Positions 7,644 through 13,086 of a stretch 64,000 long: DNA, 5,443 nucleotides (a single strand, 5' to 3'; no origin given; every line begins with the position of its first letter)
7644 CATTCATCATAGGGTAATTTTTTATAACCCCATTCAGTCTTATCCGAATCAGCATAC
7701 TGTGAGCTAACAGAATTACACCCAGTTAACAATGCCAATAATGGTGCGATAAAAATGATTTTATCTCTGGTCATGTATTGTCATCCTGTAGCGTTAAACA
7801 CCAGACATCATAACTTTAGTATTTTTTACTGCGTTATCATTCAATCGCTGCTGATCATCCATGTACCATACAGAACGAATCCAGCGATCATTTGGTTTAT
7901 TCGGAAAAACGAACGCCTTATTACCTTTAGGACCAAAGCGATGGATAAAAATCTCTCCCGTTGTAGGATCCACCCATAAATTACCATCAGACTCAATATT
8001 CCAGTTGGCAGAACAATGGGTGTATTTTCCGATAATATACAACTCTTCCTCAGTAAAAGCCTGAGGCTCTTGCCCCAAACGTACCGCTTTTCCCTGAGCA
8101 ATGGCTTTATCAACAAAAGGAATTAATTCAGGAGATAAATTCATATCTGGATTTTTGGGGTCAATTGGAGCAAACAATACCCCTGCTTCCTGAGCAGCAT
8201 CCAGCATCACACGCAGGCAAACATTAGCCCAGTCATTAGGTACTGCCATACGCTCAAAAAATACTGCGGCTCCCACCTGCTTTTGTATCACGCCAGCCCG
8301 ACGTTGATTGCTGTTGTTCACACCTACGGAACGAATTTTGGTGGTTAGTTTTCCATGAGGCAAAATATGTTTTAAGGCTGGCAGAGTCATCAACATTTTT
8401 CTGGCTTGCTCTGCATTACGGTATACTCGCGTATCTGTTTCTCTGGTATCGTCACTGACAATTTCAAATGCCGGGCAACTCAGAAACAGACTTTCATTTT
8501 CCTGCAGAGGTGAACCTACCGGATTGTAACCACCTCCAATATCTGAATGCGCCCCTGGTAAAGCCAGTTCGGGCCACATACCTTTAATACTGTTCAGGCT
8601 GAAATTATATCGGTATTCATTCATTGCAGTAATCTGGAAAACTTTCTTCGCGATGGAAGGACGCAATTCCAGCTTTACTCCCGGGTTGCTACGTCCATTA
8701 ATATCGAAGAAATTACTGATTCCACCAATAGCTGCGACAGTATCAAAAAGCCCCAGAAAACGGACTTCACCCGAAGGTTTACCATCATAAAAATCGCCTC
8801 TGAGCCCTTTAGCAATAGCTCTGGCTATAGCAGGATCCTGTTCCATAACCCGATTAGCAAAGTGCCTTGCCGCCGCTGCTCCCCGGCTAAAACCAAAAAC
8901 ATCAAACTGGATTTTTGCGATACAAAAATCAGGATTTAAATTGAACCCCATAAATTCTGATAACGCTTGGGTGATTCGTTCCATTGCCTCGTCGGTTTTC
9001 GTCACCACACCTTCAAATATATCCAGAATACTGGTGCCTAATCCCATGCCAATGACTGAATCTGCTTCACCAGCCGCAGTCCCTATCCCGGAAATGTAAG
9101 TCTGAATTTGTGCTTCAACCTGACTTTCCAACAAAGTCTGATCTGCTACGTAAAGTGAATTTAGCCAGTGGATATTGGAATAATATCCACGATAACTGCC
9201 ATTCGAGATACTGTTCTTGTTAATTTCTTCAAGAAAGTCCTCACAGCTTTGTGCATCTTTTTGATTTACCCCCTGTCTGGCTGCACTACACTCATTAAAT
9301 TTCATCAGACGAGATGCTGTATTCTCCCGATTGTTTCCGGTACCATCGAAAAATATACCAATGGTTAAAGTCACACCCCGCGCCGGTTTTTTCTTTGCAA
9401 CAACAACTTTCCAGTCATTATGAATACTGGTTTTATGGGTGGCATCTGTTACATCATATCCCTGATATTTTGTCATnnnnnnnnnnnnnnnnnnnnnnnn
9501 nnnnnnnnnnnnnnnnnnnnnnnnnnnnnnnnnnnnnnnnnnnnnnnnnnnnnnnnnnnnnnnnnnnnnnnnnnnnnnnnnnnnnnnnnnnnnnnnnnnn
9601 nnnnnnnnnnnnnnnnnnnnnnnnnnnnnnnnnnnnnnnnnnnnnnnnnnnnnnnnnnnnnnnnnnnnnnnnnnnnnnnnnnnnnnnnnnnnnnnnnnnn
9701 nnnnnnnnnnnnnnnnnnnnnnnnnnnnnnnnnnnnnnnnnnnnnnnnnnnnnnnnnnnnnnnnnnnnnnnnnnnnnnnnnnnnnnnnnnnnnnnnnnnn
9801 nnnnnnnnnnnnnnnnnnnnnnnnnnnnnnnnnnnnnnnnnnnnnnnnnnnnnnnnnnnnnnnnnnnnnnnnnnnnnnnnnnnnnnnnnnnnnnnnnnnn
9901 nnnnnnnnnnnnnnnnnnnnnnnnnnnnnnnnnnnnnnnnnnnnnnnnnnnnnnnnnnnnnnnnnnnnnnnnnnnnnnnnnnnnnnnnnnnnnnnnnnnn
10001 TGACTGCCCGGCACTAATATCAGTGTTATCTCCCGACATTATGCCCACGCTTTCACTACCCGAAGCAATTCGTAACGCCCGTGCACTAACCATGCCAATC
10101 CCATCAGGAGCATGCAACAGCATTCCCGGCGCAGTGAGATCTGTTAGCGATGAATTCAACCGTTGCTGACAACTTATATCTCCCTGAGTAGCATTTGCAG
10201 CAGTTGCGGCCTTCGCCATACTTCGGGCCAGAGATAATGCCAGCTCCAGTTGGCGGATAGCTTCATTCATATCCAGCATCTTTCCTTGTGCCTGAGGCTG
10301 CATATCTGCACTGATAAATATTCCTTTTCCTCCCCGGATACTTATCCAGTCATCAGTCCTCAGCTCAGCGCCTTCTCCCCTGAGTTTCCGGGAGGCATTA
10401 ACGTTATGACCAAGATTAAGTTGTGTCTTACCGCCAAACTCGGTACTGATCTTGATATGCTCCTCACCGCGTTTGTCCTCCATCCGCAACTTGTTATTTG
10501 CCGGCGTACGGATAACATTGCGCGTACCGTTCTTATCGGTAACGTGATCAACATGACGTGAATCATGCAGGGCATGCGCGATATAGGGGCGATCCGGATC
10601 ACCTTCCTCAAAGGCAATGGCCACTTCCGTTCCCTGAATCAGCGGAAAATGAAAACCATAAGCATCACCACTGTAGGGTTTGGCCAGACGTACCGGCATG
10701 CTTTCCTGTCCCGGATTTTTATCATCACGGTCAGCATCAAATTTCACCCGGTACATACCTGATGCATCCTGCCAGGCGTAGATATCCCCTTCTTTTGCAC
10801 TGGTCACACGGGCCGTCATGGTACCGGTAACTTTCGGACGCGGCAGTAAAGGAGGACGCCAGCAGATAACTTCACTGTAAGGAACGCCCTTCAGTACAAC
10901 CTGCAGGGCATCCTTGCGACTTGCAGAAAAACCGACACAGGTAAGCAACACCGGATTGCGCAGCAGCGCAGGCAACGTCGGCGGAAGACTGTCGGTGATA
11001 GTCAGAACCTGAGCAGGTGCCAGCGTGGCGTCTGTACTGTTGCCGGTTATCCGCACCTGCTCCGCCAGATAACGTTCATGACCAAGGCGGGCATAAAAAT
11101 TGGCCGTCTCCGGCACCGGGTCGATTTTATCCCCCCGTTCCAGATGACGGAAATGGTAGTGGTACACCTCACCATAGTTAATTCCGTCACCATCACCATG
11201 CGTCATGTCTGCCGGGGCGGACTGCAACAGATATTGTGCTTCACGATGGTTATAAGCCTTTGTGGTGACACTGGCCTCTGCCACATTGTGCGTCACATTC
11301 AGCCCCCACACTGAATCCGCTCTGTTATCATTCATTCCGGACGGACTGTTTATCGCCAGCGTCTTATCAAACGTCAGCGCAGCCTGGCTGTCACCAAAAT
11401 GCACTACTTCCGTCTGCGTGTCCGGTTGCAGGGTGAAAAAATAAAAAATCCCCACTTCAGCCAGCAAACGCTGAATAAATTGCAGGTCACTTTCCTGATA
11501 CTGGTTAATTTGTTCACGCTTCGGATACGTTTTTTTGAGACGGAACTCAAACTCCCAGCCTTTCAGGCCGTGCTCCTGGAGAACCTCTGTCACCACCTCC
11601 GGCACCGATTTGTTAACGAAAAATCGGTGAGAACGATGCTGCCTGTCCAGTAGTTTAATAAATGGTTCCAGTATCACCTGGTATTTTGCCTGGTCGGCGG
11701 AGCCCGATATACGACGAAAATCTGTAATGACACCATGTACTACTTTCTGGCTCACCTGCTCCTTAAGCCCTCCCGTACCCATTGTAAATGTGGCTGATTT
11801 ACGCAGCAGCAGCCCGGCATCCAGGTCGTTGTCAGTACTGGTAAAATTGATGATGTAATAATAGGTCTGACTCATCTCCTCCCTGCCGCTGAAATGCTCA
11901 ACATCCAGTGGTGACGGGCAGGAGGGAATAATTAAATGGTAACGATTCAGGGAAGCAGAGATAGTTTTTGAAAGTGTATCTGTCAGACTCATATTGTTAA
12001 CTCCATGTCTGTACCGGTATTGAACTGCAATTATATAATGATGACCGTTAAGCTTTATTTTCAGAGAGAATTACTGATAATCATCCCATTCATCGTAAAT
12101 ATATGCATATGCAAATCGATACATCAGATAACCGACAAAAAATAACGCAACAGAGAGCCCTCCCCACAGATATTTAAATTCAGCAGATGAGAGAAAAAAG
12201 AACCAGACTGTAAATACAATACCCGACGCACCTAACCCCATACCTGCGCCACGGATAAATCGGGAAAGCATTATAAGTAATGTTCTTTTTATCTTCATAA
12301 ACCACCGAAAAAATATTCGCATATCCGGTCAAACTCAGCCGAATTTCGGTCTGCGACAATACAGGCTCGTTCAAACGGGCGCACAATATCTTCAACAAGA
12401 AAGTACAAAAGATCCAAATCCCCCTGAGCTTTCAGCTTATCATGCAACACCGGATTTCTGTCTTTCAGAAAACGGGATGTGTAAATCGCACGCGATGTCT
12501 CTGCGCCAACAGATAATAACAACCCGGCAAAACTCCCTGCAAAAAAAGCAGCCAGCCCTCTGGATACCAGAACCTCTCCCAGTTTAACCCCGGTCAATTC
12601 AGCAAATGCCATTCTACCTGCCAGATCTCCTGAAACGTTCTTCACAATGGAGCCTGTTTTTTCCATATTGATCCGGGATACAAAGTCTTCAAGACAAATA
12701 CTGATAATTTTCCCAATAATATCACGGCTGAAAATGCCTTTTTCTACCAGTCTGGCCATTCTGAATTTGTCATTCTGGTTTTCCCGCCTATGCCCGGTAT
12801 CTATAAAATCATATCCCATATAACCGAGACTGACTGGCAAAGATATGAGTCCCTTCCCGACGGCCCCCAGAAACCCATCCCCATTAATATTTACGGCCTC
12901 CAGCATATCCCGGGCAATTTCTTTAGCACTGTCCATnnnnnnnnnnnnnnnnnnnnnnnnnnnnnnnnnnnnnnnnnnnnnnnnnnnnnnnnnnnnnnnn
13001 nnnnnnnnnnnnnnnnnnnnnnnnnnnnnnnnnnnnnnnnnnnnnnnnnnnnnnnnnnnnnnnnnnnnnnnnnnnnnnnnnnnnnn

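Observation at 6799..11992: T6SS cargo module vgrG - DUF2235 lipase effector - lipoprotein immunity - PAAR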

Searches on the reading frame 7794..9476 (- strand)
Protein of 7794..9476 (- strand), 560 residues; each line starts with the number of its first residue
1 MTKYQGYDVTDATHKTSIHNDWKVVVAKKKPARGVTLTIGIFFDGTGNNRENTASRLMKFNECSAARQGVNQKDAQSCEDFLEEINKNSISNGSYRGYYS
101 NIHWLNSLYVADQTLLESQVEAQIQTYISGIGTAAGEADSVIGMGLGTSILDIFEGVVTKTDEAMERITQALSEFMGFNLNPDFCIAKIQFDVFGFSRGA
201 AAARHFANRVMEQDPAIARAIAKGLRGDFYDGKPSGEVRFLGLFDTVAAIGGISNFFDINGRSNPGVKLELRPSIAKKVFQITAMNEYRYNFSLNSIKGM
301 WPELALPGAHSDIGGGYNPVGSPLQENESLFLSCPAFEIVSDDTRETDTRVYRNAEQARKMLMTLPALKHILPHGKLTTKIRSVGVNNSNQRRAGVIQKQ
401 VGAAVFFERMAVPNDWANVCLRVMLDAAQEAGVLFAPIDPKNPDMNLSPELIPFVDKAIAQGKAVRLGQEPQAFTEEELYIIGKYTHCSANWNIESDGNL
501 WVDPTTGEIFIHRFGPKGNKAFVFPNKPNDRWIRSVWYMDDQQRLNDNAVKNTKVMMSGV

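Call 3: search_protein_families(library=pfam, proteins=[window:7794-9476:-], max_evalue=0.01)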
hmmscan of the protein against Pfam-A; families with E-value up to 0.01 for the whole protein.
window:7794-9476:- (560 aa): 1 family
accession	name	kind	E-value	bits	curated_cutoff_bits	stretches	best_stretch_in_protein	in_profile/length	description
PF09994.14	T6SS_Tle1-like_cat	-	9.2e-16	58.4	27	2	233-319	170-269/287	T6SS, Phospholipase effector Tle1-like, catalytic domain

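Call 4: search_protein_families(library=ncbifam, proteins=[window:7794-9476:-], max_evalue=0.01)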
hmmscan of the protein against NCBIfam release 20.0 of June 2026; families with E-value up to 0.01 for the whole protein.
window:7794-9476:- (560 aa): 0 families

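Call 7: search_solved_structures(query=window:7794-9476:-, show_alignments=1)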
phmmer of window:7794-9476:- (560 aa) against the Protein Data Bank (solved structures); distinct sequences matched with E-value up to 0.001: 3.
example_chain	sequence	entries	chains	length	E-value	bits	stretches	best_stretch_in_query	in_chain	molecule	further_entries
6sjl_D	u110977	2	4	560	0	1216.3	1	1-560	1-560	Putative type VI secretion protein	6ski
9j3f_A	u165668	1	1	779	5.6e-11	45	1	184-319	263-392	Tle1 phospholipase domain-containing protein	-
4o5p_A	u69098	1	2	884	1.4e-07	33.8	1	186-252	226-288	Uncharacterized protein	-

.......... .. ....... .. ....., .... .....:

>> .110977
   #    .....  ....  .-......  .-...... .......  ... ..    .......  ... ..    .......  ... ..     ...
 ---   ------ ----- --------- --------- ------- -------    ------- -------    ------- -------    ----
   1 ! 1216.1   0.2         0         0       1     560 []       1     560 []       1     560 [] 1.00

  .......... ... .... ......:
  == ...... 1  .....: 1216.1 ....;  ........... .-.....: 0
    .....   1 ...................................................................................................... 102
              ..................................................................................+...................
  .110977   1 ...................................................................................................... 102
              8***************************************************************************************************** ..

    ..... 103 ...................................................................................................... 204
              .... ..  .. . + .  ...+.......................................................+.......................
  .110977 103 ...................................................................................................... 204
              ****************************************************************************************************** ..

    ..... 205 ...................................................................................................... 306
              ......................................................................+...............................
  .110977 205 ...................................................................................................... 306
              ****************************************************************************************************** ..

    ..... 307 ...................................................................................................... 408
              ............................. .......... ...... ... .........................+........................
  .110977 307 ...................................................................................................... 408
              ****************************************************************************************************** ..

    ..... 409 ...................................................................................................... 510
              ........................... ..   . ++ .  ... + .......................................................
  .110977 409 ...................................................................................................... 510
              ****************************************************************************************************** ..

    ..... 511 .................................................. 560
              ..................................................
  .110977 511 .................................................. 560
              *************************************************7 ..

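Call 26: list_cluster_members(proteins=[window:7794-9476:-, window:7097-7774:-, window:9473-11992:-, window:12295-12936:-, window:12071-12298:-, window:5647-6795:-])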
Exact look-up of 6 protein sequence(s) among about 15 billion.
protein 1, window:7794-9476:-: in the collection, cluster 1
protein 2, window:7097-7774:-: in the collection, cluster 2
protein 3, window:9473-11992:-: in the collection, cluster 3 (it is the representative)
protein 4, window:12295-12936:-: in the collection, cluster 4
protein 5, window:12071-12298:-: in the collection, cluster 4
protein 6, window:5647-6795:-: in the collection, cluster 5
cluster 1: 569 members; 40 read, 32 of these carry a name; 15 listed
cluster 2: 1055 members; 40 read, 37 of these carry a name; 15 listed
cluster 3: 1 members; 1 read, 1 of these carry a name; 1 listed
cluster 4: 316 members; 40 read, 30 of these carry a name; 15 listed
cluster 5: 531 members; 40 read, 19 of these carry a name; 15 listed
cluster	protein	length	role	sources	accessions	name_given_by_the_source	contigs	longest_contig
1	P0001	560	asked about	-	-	T6SS effector phospholipase Tle1-EAEC [Escherichia coli]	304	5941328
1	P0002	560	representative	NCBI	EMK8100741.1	T6SS effector phospholipase Tle1-EAEC [Escherichia coli]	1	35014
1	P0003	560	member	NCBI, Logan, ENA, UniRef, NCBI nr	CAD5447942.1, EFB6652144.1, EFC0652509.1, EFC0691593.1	T6SS effector phospholipase Tle1-EAEC [Escherichia coli] | T6SS effector phospholipase Tle1-EAEC n=2 Tax=Escherichia coli TaxID=562 ...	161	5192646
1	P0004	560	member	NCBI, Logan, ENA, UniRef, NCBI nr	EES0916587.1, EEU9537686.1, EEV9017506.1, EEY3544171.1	T6SS effector phospholipase Tle1-EAEC [Escherichia coli] | T6SS effector phospholipase Tle1-EAEC n=1 Tax=Escherichia coli TaxID=562 ...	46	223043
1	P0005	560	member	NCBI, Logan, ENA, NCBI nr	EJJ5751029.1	T6SS effector phospholipase Tle1-EAEC [Escherichia coli]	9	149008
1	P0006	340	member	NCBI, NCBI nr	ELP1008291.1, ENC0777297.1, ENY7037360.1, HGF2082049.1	TPA: T6SS effector phospholipase Tle1-EAEC, partial [Escherichia coli] | T6SS effector phospholipase Tle1-EAEC [Escherichia coli]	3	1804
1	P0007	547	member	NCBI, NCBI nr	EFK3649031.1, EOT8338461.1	DUF2235 domain-containing protein, partial [Escherichia coli] | DUF2235 domain-containing protein [Escherichia coli]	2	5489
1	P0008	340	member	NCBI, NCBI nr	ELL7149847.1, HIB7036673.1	DUF2235 domain-containing protein, partial [Escherichia coli] | DUF2235 domain-containing protein [Escherichia coli]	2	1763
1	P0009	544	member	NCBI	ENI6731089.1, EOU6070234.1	T6SS effector phospholipase Tle1-EAEC, partial [Escherichia coli]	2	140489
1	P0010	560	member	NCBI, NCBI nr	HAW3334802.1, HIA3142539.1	TPA: T6SS effector phospholipase Tle1-EAEC [Escherichia coli] | T6SS effector phospholipase Tle1-EAEC [Escherichia coli]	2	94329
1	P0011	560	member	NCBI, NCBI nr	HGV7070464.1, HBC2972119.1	TPA: T6SS effector phospholipase Tle1-EAEC [Escherichia coli O146] | T6SS effector phospholipase Tle1-EAEC [Escherichia coli O146]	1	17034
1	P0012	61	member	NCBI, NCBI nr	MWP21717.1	DUF2235 domain-containing protein, partial [Escherichia coli] | DUF2235 domain-containing protein [Escherichia coli]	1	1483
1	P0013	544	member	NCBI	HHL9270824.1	TPA: DUF2235 domain-containing protein, partial [Escherichia coli]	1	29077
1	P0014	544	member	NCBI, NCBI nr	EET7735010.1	DUF2235 domain-containing protein, partial [Escherichia coli] | DUF2235 domain-containing protein [Escherichia coli]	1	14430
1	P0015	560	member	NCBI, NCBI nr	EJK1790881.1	T6SS effector phospholipase Tle1-EAEC [Escherichia coli]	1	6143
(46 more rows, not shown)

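Call 65: search_protein_representatives(protein=window:7794-9476:-)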
Query: 560 residues. Proteins with E-value up to 0.001 (for the whole library): 2358; up to 1e-10: 1158; up to 1e-30: 125. The best 150 are listed.
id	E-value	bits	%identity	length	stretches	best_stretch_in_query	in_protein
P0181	0.0e+00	1086.6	85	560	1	1-557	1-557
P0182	1.0e-152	526.1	52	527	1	1-540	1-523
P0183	2.1e-121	422.7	47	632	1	33-537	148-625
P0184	1.6e-111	390.1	46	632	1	30-542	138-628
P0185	2.7e-105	369.6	43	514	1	30-542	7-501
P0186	1.9e-101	356.9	43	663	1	28-543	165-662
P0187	1.3e-99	350.7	44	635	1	29-542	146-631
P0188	1.7e-98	347.1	42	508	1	32-543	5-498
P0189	4.5e-92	325.9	41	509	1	37-538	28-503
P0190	2.6e-91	323.4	52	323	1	2-320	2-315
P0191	6.2e-90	318.9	45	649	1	33-496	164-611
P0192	4.7e-89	315.9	40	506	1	31-537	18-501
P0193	5.2e-88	312.5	40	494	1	35-540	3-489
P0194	3.6e-86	306.4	42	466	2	93-537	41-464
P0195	7.7e-86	305.3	42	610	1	27-538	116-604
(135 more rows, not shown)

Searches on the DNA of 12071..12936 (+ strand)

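Call 62: search_dna_similar(query=window:12071-12936:+, collection=ecoli_genomes, mode=near, max_rows=12, rows=spread)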
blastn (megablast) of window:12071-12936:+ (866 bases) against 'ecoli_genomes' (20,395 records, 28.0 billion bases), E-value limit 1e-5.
Records with a match: 35; places in all: 35; records where one place covers at least 80% of the query: 35.
Genomes with a match: 35 of 5426; with a place that covers at least 80% of the query: 35. Places per genome that has any: lowest 1, median 1, highest 1. On chromosomes: 35 places; on plasmids: 0.
Best place of each record, by identity: >=99% 17; 95-99% 18.
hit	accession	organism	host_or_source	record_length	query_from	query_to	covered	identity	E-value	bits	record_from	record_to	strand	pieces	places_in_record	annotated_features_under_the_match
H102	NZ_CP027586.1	Escherichia coli strain 2012EL-2448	Homo sapiens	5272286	1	866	100%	99.9%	0e+0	1594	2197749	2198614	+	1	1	hypothetical protein (x2) | tssH: type VI secretion system ATPase TssH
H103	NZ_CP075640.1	Escherichia coli strain S19-141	Homo sapiens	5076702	1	866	100%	99.9%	0e+0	1594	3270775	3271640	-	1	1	hypothetical protein (x2) | tssH: type VI secretion system ATPase TssH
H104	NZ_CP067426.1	Escherichia coli O22:H8 strain 154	Rectal swab of live bovine cattle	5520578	1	866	100%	99.9%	0e+0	1594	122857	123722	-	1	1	hypothetical protein (x2) | tssH: type VI secretion system ATPase TssH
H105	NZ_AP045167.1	Escherichia coli strain JNEC-KY171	Homo sapiens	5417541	1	866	100%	99.9%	0e+0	1594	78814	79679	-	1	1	hypothetical protein (x2) | tssH: type VI secretion system ATPase TssH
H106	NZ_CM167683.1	Escherichia coli strain NCCP 13963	Homo sapiens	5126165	1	866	100%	99.8%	0e+0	1589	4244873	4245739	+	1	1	hypothetical protein (x2) | tssH: type VI secretion system ATPase TssH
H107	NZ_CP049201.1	Escherichia coli strain PapRG-04-4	Papio papio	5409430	1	866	100%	99.2%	0e+0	1561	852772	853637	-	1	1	hypothetical protein | tssH: type VI secretion system ATPase TssH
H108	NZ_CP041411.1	Escherichia coli strain STEC719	goat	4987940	1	866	100%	99.0%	0e+0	1550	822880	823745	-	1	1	hypothetical protein | tssH: type VI secretion system ATPase TssH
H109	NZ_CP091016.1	Escherichia coli strain STEC306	mutton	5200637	1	866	100%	99.0%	0e+0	1550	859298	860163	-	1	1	hypothetical protein | tssH: type VI secretion system ATPase TssH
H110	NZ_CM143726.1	Escherichia coli strain CFIAFB20190172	food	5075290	1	866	100%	99.0%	0e+0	1550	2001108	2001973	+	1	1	hypothetical protein | tssH: type VI secretion system ATPase TssH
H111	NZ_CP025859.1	Escherichia coli strain 504239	Homo sapiens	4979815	1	866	100%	98.7%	0e+0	1539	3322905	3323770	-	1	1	hypothetical protein | tssH: type VI secretion system ATPase TssH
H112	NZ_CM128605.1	Escherichia coli strain E200086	Homo sapiens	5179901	1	866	100%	98.7%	0e+0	1539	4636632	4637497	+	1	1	hypothetical protein (x2) | tssH: type VI secretion system ATPase TssH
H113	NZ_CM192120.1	Escherichia coli strain MEW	Pagophila eburnea (ivory gull)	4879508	1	866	100%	98.5%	0e+0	1528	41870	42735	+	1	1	Ssp6 family T6SS pore-forming effector | tssH: type VI secretion system ATPase TssH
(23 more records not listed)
